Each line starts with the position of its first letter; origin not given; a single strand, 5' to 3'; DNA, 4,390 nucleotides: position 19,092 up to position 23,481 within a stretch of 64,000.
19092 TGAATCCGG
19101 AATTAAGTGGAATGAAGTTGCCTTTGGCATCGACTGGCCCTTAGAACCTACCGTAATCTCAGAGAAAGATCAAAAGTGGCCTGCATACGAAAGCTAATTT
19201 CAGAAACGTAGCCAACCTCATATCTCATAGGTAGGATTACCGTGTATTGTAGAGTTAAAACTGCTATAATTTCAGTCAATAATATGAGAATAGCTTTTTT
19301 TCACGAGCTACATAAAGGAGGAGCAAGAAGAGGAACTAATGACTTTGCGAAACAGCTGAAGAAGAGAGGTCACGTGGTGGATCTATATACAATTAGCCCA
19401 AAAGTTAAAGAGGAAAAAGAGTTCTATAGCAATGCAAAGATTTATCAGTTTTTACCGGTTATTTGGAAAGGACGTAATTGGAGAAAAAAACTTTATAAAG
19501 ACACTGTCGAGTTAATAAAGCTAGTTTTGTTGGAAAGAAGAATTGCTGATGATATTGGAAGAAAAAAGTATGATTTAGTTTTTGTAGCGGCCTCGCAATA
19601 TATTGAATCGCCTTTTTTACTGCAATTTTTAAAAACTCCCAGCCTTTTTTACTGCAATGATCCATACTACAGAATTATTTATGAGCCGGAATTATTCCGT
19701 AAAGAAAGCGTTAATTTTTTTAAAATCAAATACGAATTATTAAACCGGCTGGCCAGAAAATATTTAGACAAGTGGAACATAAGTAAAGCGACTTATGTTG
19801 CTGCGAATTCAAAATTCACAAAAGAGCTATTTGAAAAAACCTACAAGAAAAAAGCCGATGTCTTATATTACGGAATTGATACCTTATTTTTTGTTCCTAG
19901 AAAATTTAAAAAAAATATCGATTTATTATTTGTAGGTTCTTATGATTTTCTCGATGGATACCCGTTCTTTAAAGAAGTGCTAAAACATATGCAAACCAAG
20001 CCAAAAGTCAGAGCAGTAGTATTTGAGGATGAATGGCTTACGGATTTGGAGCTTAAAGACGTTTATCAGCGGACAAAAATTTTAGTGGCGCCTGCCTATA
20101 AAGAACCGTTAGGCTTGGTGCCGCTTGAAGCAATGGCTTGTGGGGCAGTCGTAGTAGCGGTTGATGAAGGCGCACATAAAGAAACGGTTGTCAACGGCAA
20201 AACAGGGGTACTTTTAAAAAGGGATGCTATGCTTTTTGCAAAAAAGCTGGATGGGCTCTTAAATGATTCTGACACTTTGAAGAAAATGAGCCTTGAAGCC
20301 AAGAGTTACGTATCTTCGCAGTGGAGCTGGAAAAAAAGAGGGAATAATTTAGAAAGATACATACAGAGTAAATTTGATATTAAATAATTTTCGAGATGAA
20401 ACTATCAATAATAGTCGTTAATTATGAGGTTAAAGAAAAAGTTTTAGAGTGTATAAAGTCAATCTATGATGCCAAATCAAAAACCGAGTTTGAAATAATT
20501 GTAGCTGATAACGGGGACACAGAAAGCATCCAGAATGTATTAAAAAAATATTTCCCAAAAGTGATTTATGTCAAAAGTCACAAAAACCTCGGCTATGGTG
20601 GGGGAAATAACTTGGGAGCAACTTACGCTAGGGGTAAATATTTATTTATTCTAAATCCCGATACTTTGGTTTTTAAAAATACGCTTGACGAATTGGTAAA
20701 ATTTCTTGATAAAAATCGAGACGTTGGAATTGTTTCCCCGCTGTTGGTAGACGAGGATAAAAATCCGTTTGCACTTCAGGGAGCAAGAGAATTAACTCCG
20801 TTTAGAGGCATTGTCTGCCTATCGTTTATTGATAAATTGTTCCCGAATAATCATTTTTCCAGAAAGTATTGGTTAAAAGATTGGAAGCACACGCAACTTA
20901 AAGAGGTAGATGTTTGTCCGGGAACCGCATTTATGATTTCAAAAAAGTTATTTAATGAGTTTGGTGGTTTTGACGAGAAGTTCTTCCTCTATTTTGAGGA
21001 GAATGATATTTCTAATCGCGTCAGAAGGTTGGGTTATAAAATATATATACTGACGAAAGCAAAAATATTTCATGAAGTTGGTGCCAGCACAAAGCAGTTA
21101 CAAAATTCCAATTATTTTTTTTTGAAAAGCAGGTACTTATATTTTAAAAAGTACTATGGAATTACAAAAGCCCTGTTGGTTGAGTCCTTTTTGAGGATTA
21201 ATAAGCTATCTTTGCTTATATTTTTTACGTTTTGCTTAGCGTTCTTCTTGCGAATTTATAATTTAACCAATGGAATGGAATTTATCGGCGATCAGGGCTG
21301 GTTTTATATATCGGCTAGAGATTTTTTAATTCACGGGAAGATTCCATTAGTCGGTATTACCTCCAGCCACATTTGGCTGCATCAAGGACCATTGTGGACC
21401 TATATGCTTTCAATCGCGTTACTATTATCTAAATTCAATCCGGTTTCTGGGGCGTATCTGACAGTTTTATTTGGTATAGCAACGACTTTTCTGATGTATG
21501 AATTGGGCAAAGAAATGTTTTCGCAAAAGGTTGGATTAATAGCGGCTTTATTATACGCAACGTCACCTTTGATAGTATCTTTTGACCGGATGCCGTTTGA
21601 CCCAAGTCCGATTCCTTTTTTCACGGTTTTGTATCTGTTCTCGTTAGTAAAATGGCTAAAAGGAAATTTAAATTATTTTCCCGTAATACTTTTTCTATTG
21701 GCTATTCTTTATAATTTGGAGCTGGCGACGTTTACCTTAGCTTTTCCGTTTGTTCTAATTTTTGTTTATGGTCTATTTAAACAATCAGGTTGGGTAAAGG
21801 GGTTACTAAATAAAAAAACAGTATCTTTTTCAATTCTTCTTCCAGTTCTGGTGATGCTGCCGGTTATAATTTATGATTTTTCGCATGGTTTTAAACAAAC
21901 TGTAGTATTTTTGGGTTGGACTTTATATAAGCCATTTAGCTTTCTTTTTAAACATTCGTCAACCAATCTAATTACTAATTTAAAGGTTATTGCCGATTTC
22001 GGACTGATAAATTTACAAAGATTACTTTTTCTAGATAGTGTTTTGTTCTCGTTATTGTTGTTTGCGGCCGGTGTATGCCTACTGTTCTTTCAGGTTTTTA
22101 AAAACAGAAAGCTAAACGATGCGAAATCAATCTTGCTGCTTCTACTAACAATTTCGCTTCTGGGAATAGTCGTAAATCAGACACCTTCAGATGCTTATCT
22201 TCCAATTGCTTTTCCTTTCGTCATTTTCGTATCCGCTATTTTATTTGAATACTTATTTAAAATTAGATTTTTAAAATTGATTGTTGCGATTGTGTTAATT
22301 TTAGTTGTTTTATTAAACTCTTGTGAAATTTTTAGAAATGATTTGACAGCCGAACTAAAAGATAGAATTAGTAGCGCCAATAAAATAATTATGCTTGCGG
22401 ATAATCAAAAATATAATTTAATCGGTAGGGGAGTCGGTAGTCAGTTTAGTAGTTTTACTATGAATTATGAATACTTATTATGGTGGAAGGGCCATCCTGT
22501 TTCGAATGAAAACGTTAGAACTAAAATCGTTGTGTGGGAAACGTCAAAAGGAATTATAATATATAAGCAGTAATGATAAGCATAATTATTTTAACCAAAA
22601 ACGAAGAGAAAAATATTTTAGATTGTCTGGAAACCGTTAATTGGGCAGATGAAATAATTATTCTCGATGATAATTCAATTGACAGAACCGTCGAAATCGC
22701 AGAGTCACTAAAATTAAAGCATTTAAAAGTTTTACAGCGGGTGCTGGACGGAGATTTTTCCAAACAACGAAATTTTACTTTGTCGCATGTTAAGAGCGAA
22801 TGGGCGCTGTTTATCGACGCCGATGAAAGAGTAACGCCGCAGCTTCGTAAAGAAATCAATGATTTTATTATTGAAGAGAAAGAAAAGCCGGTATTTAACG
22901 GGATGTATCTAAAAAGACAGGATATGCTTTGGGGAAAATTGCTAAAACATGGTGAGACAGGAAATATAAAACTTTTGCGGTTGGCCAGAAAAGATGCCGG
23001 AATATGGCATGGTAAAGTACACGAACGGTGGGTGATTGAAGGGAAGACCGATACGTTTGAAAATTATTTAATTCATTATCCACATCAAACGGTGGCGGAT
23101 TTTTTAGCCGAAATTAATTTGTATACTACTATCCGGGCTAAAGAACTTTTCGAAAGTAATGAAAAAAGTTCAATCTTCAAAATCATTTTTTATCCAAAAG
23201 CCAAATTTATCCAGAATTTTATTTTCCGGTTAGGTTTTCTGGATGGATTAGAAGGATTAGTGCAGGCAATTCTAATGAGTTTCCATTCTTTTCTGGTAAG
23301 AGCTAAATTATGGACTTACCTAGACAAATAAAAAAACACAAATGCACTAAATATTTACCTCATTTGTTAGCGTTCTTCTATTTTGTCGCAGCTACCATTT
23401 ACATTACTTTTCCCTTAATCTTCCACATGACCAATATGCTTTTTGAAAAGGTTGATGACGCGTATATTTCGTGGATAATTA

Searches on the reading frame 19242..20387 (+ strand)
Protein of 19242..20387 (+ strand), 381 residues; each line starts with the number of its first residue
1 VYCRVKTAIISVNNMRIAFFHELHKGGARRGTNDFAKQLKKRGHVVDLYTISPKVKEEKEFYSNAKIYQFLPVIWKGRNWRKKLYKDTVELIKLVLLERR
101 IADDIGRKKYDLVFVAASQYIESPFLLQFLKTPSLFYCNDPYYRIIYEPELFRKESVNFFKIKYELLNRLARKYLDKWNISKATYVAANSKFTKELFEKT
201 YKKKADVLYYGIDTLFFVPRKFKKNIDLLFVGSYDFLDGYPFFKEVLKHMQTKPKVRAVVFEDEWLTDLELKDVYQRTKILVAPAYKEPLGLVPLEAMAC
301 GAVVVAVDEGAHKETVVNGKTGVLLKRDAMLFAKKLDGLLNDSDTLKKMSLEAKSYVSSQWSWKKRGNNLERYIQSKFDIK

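Call 10: search_protein_families(library=pfam, proteins=[window:19242-20387:+], max_evalue=0.001)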
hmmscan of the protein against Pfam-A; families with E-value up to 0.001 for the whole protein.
window:19242-20387:+ (381 aa): 4 families
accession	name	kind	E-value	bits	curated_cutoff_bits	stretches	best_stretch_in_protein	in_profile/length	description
PF00534.26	Glycos_transf_1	-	5.5e-21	75.3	26.4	1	255-354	70-170/172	Glycosyl transferases group 1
PF13692.12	Glyco_trans_1_4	-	5.8e-17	62.7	27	1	224-342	30-142/142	Glycosyl transferases group 1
PF13439.12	Glyco_transf_4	-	4.4e-11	43.5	28.5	1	26-214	2-168/170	Glycosyltransferase Family 4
PF13524.12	Glyco_trans_1_2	-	2.2e-06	28.1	25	1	254-371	13-143/144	Glycosyl transferase-like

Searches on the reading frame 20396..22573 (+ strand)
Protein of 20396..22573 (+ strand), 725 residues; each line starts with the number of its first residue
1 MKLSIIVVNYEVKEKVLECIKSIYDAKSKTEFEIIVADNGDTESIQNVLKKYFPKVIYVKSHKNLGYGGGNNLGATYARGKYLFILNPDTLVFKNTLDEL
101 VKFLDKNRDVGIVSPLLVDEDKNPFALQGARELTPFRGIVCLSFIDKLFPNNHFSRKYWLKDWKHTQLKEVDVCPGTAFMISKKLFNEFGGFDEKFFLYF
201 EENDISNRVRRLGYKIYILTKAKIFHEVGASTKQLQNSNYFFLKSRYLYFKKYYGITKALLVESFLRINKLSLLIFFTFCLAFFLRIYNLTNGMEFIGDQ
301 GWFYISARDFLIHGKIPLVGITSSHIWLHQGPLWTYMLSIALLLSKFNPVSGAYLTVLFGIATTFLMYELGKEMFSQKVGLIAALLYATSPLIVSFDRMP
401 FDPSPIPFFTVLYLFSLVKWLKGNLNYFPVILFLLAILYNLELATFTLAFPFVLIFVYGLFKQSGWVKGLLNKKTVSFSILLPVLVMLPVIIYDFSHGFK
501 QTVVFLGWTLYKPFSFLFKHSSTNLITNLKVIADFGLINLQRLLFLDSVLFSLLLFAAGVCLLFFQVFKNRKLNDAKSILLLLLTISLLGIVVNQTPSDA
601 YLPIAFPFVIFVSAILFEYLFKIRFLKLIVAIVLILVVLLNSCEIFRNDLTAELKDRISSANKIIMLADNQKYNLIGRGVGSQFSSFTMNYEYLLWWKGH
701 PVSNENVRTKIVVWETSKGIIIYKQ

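Call 10: search_protein_families(library=pfam, proteins=[window:20396-22573:+], max_evalue=0.001)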
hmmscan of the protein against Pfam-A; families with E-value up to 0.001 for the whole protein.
window:20396-22573:+ (725 aa): 4 families
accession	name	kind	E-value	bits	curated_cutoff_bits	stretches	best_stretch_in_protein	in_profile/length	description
PF00535.33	Glycos_transf_2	-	3e-24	86.3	23.3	1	4-188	1-166/168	Glycosyl transferase family 2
PF13641.12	Glyco_tranf_2_3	-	4e-09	37.3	27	1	3-235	3-220/230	Glycosyltransferase like family 2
PF13231.12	PMT_2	-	6e-09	36.8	26.1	1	330-493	2-160/160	Dolichyl-phosphate-mannose-protein mannosyltransferase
PF10111.15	Glyco_tranf_2_2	-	4.6e-08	33.3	27.3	1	12-206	15-196/276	Glycosyltransferase like family 2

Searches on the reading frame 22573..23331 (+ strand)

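Call 11: search_protein_families(library=pfam, proteins=[window:22573-23331:+], max_evalue=0.001)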
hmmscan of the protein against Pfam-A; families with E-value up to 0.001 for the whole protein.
window:22573-23331:+ (252 aa): 3 families
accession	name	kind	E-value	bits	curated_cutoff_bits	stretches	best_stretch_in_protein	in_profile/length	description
PF00535.33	Glycos_transf_2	-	1.6e-19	70.9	23.3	1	3-100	1-104/168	Glycosyl transferase family 2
PF13704.12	Glyco_tranf_2_4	-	1.7e-05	25.7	27.5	1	10-87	2-84/98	Glycosyl transferase family 2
PF10111.15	Glyco_tranf_2_2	-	0.0006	19.8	27.3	1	3-89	1-96/276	Glycosyltransferase like family 2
